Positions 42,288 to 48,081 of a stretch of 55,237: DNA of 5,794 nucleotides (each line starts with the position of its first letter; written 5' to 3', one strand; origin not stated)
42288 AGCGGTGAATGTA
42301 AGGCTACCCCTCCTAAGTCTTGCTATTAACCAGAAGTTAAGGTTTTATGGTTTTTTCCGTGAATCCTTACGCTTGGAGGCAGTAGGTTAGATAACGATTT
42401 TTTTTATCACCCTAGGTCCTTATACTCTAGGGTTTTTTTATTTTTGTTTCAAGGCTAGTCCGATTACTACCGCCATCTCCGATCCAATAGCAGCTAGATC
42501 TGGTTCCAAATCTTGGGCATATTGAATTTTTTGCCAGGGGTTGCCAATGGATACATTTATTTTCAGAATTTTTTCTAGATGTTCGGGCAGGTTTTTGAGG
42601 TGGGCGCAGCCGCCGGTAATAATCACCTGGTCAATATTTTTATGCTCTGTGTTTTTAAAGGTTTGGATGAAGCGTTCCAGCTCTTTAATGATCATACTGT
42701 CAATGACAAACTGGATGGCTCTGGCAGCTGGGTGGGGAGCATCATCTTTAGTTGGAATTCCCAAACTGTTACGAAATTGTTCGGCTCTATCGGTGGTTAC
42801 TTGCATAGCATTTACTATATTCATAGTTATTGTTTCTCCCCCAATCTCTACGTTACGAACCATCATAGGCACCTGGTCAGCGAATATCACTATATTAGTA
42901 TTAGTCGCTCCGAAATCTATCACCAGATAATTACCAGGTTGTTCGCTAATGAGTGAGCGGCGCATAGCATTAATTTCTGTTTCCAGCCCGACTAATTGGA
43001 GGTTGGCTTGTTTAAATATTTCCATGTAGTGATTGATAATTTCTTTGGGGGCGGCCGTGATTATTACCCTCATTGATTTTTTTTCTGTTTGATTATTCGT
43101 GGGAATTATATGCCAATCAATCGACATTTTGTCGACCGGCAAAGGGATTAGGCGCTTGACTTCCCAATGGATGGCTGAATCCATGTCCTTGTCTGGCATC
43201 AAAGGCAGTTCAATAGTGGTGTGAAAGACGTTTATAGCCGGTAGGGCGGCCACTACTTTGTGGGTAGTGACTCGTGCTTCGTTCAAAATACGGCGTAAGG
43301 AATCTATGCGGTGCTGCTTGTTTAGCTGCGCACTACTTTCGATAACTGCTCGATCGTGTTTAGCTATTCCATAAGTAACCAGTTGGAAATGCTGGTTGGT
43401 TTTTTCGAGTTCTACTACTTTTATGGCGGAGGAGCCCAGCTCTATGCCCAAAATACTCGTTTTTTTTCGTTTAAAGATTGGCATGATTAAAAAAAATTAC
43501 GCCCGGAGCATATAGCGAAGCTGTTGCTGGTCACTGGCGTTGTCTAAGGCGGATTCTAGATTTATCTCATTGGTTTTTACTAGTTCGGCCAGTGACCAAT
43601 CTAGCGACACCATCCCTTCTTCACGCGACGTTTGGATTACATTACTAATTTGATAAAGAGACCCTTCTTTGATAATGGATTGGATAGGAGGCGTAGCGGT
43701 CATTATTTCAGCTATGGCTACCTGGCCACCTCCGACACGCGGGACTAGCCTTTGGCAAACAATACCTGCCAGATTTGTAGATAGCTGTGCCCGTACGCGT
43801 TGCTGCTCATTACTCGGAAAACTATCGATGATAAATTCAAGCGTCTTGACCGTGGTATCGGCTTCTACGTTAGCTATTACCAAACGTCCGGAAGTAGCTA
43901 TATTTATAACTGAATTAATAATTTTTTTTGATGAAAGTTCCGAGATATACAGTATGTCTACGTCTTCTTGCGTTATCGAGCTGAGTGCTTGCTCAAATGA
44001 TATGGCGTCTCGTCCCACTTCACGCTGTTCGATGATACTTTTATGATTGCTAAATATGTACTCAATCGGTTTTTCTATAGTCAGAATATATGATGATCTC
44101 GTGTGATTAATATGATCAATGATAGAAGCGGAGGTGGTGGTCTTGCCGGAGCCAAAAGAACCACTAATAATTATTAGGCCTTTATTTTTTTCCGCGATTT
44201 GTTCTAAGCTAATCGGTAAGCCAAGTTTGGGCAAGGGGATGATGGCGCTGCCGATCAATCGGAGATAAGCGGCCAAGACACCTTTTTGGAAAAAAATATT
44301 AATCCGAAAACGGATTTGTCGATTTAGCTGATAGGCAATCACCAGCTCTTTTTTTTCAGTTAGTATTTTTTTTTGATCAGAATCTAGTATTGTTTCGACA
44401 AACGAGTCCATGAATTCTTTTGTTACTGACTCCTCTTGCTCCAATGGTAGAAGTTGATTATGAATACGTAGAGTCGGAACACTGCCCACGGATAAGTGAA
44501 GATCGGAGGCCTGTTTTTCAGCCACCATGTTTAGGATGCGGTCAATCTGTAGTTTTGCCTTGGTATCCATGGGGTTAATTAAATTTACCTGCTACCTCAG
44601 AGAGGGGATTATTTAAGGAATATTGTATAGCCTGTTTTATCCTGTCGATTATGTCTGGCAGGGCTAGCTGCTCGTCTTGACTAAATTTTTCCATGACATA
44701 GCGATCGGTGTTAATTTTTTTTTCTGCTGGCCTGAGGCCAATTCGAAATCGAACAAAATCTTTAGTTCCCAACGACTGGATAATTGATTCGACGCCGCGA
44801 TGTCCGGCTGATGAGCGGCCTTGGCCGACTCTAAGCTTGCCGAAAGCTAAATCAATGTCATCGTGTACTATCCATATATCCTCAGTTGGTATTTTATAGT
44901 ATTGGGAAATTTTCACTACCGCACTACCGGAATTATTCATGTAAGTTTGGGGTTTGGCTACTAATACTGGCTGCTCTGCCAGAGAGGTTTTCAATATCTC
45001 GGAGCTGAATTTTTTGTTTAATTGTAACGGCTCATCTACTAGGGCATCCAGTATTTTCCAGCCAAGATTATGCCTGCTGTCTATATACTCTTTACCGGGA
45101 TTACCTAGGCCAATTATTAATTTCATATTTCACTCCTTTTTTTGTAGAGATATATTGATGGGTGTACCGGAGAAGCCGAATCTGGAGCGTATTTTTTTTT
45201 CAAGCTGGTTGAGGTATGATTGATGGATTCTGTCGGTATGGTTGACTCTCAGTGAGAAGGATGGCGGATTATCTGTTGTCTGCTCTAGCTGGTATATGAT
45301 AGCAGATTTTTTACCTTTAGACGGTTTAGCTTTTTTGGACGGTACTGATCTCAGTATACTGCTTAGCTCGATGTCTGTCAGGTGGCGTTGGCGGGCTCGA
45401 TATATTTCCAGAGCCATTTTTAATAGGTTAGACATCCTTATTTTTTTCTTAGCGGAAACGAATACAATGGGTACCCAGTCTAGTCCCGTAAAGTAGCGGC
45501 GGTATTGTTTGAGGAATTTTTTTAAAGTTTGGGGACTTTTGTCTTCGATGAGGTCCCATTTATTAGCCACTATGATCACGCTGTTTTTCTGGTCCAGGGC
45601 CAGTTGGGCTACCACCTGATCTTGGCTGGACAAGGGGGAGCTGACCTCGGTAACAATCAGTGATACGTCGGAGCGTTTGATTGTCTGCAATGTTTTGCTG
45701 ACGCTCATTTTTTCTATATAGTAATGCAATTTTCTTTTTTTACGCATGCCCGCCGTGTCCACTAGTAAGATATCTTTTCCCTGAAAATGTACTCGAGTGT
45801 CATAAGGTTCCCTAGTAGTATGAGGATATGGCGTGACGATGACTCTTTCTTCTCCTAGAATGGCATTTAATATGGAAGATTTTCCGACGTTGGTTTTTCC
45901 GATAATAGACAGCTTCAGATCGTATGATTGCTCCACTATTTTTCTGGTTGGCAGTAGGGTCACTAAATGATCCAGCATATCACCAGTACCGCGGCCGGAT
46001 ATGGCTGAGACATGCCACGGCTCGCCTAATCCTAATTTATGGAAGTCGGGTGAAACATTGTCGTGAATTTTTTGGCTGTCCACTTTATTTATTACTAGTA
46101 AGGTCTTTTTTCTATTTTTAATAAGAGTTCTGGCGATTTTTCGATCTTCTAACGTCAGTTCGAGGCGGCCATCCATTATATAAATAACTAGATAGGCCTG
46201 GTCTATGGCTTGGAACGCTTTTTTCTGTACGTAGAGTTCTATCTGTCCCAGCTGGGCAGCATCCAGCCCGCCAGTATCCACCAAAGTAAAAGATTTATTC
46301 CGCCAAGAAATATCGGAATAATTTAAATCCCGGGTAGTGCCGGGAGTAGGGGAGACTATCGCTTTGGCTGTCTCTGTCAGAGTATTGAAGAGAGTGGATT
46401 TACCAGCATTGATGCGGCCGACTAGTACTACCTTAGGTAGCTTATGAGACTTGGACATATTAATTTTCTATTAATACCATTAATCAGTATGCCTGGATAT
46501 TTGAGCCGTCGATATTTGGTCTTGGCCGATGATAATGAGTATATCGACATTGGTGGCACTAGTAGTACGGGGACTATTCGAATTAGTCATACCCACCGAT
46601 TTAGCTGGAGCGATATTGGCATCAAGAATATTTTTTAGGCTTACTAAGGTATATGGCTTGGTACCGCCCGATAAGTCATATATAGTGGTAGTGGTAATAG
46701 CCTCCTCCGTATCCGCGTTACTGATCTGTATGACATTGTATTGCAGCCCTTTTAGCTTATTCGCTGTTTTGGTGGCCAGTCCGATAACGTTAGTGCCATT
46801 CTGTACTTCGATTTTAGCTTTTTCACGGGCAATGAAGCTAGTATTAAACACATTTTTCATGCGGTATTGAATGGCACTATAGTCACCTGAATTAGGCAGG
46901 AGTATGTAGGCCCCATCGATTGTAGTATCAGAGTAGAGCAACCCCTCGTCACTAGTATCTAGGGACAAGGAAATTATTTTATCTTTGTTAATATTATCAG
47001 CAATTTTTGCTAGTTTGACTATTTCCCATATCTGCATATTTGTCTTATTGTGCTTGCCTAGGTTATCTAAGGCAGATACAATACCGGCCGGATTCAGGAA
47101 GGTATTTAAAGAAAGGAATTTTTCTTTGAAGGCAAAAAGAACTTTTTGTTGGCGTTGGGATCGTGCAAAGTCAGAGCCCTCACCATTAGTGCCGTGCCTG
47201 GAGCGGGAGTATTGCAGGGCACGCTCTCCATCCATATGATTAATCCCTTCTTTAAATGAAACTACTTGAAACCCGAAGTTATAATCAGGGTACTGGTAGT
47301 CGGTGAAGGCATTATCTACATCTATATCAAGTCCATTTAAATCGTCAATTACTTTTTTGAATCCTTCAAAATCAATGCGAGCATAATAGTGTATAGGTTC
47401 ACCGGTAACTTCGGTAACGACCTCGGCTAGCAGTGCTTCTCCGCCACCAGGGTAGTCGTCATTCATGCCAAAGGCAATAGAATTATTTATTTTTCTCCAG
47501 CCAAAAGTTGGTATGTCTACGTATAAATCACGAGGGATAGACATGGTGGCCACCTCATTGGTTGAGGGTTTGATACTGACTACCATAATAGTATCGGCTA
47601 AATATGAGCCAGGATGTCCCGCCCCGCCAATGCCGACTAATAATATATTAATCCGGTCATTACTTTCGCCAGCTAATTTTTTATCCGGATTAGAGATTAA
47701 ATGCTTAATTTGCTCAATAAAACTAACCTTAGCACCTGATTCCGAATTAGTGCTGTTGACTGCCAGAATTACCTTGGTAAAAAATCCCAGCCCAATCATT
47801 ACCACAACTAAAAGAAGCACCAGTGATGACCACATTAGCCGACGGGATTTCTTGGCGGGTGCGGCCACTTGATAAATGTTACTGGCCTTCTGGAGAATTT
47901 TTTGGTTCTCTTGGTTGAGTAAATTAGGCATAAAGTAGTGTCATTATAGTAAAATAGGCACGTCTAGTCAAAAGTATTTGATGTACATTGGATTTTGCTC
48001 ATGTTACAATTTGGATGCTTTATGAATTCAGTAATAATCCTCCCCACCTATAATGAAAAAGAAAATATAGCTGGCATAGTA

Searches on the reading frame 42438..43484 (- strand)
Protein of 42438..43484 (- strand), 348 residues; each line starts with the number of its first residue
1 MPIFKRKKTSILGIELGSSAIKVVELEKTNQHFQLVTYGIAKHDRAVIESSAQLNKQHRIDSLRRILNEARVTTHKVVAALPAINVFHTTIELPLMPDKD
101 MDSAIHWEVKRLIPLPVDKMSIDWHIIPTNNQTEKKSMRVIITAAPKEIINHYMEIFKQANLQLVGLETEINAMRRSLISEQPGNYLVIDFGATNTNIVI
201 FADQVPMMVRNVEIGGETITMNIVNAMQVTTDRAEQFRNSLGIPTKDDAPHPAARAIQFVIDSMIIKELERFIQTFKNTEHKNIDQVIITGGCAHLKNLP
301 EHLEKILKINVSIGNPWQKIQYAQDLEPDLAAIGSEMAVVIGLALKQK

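Call 7: search_protein_families(library=pfam, proteins=[window:42438-43484:-])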
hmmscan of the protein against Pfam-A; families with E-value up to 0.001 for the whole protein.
window:42438-43484:- (348 aa): 3 families
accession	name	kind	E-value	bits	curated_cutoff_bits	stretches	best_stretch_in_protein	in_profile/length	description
PF11104.14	PilM_2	-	3.1e-45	155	27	1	13-347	1-339/340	Type IV pilus assembly protein PilM;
PF14450.12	FtsA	-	1.2e-13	51.9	31.8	1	188-323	2-123/127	Cell division protein FtsA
PF06723.19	MreB_Mbl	-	2.1e-06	27.3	27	0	181-228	142-189/327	MreB/Mbl protein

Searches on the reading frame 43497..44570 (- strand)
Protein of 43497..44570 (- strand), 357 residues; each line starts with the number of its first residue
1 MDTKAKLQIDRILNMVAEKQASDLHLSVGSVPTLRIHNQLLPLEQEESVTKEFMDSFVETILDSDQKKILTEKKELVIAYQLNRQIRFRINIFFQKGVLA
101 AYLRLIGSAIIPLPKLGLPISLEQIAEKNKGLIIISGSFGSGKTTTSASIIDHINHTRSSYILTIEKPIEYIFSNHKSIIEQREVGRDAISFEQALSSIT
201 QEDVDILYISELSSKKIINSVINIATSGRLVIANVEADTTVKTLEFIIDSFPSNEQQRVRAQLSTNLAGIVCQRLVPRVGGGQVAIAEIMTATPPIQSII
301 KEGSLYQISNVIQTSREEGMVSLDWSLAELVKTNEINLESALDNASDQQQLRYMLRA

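Call 7: search_protein_families(library=pfam, proteins=[window:43497-44570:-])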
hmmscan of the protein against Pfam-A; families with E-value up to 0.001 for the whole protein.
window:43497-44570:- (357 aa): 2 families
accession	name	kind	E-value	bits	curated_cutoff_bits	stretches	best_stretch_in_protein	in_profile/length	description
PF00437.27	T2SSE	-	3.1e-17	62.7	24.9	1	9-278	12-280/370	Type II/IV secretion system protein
PF24883.2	NPHP3_N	-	0.00014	22.6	24.8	1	128-177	20-61/164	Nephrocystin 3, N-terminal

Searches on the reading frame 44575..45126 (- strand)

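Call 7: search_protein_families(library=pfam, proteins=[window:44575-45126:-])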
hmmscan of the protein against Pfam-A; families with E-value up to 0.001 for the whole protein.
window:44575-45126:- (183 aa): 1 family
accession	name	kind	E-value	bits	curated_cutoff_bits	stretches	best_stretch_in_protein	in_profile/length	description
PF01195.25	Pept_tRNA_hydro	-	2.6e-55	187.5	27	1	3-183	1-183/183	Peptidyl-tRNA hydrolase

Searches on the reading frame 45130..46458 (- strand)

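Call 7: search_protein_families(library=pfam, proteins=[window:45130-46458:-])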
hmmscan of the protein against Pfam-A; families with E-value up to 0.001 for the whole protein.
window:45130-46458:- (442 aa): 16 families
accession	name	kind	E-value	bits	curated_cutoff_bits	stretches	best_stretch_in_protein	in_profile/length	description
PF01926.29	MMR_HSR1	-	5.7e-53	178.3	21.9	2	9-125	1-113/113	50S ribosome-binding GTPase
PF02421.24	FeoB_N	-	4e-21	75.6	27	2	183-347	3-154/156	Ferrous iron transport protein B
PF00009.33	GTP_EFTU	-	2.5e-19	70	26.5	2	225-352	66-185/188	Elongation factor Tu GTP binding domain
PF00350.29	Dynamin_N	-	6.4e-19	69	27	2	46-126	92-168/168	Dynamin family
PF14714.11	KH_dom-like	-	2e-16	60.5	27.3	1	364-438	6-80/81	KH-domain-like of EngA bacterial GTPase enzymes, C-terminal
PF04548.22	AIG1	-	7.1e-13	48.8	27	1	183-286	3-106/212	AIG1 family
PF03193.22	RsgA_GTPase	-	4.9e-11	43.2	30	1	81-240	19-170/174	RsgA GTPase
PF00025.27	Arf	-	2.1e-10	40.8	22.3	2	5-130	12-129/174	ADP-ribosylation factor family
PF00071.28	Ras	-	4.9e-08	33.2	21.6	1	182-346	1-153/162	Ras family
PF08477.19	Roc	-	1.6e-07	32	27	0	182-302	1-119/119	Ras of Complex, Roc, domain of DAPkinase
PF09439.16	SRPRB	-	1.2e-06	28.5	25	1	7-84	3-75/178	Signal recognition particle receptor beta subunit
PF00625.27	Guanylate_kin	-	3.1e-06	27.4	25.2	0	185-266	7-87/182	Guanylate kinase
PF00005.33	ABC_tran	-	7.2e-06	27.1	25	0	182-257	13-74/137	ABC transporter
PF02492.25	cobW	-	4e-05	23.7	20.7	0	228-319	84-172/180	CobW/HypB/UreG, nucleotide-binding domain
PF13555.12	AAA_29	-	0.00017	21.7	27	0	182-200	24-42/61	P-loop containing region of AAA domain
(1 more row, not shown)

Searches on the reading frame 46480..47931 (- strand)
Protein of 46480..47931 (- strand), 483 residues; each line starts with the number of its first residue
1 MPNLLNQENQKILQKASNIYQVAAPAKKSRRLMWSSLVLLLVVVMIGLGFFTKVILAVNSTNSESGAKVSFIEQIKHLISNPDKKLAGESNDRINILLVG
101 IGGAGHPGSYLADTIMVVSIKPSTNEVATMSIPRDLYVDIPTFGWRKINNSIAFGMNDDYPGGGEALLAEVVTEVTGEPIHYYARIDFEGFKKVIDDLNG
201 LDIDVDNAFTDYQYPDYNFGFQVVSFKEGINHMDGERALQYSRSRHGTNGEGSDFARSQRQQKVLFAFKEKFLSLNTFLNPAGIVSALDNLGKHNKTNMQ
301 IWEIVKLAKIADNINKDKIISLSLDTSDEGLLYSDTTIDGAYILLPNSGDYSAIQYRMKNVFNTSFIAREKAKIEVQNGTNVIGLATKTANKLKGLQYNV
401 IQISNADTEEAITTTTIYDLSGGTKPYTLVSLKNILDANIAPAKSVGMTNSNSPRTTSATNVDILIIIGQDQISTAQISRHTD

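Call 7: search_protein_families(library=pfam, proteins=[window:46480-47931:-])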
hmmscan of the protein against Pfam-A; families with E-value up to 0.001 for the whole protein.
window:46480-47931:- (483 aa): 2 families
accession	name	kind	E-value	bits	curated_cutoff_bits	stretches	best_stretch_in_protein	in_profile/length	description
PF03816.19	LytR_cpsA_psr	-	6.4e-38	130.7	24.6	1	112-271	2-147/150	LytR_cpsA_psr family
PF13399.11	LytR_C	-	1.3e-08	36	22.2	1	372-471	2-85/86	LytR cell envelope-related transcriptional attenuator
